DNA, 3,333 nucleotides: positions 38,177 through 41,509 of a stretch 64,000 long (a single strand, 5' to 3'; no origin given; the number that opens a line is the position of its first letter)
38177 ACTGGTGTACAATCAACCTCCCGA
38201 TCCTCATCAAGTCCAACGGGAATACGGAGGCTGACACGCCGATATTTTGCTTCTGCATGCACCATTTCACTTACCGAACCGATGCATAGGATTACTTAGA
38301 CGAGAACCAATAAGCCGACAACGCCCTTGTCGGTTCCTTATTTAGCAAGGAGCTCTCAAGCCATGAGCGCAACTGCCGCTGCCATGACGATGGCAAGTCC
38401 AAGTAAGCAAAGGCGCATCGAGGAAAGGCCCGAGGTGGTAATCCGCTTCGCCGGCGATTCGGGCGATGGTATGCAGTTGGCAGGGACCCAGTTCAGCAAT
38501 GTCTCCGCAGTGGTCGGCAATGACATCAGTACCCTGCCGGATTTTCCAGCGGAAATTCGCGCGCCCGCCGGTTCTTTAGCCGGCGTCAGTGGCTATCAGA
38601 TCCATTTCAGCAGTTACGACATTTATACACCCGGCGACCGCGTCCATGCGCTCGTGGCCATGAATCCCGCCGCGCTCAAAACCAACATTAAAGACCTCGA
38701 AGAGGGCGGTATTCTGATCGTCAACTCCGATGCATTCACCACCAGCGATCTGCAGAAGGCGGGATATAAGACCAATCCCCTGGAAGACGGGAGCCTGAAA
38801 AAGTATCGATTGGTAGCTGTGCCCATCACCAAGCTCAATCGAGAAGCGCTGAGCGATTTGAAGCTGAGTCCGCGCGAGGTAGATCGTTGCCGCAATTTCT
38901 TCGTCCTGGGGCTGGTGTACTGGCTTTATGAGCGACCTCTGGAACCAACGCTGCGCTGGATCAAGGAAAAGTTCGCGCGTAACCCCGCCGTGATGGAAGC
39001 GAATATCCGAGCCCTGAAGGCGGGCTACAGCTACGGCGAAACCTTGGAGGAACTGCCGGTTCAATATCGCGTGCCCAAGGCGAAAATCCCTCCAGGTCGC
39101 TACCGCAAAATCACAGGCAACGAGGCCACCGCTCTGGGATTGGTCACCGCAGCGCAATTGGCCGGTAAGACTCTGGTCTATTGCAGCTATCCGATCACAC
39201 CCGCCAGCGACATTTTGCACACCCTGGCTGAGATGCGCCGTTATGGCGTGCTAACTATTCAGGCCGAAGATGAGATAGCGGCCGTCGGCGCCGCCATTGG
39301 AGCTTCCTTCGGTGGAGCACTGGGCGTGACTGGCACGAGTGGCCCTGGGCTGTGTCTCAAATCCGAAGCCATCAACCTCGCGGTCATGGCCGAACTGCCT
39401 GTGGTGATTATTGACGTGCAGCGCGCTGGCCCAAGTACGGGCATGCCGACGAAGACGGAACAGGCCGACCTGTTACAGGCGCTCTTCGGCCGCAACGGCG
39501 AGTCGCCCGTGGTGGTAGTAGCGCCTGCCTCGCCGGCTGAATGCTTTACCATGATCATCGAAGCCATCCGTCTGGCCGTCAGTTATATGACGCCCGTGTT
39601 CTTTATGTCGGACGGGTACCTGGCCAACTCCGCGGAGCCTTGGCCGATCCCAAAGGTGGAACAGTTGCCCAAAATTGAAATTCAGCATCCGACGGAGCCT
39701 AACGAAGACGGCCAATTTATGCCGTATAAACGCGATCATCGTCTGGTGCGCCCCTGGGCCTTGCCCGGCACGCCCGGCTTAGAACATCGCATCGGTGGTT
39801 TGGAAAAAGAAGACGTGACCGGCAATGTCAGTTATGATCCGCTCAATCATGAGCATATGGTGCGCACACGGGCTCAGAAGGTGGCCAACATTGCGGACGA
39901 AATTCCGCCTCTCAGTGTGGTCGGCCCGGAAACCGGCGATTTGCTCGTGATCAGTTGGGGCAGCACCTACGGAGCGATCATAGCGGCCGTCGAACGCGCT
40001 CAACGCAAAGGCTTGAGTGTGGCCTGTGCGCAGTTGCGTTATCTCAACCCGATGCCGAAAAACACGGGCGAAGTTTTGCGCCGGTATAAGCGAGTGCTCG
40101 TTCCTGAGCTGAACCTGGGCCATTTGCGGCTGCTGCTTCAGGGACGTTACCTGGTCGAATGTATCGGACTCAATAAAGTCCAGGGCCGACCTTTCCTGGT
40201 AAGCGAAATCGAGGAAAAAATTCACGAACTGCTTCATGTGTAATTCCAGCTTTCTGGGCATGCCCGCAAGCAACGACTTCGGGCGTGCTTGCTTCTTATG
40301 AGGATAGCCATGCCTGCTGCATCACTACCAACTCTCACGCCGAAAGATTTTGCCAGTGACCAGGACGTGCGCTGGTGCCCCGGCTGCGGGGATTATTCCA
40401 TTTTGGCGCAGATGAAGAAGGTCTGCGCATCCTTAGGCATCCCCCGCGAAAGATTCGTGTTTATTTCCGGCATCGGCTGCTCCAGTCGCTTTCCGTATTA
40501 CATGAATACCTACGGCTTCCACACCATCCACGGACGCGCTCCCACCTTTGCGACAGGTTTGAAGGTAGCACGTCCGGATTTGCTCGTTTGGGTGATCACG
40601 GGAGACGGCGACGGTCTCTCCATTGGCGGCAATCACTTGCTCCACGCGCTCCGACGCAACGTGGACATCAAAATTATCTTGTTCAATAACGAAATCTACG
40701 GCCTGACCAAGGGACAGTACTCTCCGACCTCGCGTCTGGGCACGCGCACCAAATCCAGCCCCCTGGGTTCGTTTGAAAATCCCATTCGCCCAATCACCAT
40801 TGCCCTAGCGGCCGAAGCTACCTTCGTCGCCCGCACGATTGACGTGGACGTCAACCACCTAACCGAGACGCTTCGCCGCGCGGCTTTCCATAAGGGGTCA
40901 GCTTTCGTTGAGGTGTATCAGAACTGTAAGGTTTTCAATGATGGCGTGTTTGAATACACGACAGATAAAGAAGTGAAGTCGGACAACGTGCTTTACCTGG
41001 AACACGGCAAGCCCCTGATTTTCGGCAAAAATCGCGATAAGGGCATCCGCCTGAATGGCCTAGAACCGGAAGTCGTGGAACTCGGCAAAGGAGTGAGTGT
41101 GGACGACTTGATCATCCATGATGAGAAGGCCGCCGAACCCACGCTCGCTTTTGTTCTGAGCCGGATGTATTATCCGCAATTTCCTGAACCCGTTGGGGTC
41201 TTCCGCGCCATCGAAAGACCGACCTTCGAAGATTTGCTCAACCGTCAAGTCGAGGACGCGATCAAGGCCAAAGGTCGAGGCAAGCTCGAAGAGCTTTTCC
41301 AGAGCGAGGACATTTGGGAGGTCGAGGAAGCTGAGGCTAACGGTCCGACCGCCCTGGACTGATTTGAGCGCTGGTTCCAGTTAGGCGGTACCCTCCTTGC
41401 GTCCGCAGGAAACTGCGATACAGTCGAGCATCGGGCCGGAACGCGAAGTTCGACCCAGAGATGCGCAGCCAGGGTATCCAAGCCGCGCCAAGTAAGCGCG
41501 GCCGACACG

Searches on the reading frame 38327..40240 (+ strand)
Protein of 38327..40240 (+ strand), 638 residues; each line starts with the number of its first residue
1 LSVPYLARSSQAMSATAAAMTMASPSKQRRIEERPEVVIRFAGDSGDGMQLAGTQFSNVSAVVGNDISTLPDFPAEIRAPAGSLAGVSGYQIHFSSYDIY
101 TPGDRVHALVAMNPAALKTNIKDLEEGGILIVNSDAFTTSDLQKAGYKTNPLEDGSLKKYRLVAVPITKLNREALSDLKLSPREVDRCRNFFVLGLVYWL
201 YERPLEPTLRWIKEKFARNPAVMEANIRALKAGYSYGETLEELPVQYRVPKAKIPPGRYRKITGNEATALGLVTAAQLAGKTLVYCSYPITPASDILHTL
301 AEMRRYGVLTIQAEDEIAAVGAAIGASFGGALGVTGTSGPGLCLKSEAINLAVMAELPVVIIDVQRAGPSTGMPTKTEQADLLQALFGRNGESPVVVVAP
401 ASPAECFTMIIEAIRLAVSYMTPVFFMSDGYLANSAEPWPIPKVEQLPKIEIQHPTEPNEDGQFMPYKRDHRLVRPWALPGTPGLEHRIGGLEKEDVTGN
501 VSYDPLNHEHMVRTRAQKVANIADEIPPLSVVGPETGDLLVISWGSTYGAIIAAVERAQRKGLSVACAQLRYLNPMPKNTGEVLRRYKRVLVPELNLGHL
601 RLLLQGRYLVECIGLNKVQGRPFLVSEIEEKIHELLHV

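Call 52: search_protein_families(library=pfam, proteins=[window:38327-40240:+])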
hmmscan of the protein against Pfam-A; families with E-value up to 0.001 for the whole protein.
window:38327-40240:+ (638 aa): 4 families
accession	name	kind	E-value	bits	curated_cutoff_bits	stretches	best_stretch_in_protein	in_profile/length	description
PF01855.24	POR_N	-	2.4e-57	194.8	27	1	276-496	2-220/231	Pyruvate flavodoxin/ferredoxin oxidoreductase, thiamine diP-bdg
PF01558.24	POR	-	1.7e-27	97.1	27.4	1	46-234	2-172/173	Pyruvate ferredoxin/flavodoxin oxidoreductase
PF02780.25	Transketolase_C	-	9.9e-06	25.9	25.9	1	535-594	8-68/124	Transketolase, C-terminal domain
PF17147.9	PFOR_II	-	2.9e-05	24.8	27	1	538-597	2-62/102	Pyruvate:ferredoxin oxidoreductase core domain II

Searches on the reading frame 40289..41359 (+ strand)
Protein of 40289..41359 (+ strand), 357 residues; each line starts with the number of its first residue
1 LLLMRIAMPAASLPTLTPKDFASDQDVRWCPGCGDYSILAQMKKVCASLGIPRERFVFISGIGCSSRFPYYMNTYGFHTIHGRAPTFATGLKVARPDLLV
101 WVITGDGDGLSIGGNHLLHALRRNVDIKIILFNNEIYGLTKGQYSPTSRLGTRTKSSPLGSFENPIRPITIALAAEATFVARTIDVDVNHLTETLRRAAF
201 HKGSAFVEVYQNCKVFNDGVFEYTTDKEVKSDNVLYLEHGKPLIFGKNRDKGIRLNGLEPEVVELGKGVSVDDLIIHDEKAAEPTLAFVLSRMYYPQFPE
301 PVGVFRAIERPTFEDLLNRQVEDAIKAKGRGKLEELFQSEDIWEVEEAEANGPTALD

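Call 52: search_protein_families(library=pfam, proteins=[window:40289-41359:+])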
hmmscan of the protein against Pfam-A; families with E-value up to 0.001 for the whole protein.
window:40289-41359:+ (357 aa): 1 family
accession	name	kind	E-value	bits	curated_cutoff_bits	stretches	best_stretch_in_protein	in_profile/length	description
PF02775.26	TPP_enzyme_C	-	1.6e-31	109.6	21.9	1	62-209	2-151/151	Thiamine pyrophosphate enzyme, C-terminal TPP binding domain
